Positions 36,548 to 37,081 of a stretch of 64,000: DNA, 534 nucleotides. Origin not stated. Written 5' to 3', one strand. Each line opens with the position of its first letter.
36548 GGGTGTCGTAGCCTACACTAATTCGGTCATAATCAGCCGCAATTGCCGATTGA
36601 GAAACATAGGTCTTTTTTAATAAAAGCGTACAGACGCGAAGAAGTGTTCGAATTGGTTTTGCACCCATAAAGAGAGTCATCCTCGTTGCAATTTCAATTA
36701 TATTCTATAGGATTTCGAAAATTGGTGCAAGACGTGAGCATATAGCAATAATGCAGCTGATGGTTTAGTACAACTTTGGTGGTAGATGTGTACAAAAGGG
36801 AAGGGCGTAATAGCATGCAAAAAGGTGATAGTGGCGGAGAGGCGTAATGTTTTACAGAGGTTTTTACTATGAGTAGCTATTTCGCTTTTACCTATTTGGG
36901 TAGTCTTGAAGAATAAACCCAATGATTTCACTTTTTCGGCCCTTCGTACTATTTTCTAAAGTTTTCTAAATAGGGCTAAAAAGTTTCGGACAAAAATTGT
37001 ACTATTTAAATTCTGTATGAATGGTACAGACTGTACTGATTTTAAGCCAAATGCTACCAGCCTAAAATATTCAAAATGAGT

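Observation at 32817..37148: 4.3-kb composite insertion with perfect 12-bp inverted termini and a 7-bp target-site-like duplication, next to tRNA-Gln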

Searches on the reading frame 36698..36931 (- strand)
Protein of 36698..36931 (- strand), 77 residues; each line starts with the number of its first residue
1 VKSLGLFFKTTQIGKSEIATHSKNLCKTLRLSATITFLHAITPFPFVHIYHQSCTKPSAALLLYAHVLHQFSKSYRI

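Call 10: search_protein_families(library=pfam, proteins=[window:36698-36931:-], max_evalue=0.01)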
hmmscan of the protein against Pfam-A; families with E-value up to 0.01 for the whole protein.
window:36698-36931:- (77 aa): 0 families
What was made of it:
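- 36681..36925 (-): Upstream leader of the operon, including most of the 77-codon ORF (probably non-coding). It ends in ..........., half of a 22-bp palindromic minisatellite unit into which R1c inserted in the donor-type context. No Pfam hit (call 10).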

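Call 11: search_protein_families(library=ncbifam, proteins=[window:36698-36931:-], max_evalue=0.01)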
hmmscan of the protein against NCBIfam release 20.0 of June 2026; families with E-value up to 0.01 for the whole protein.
window:36698-36931:- (77 aa): 0 families
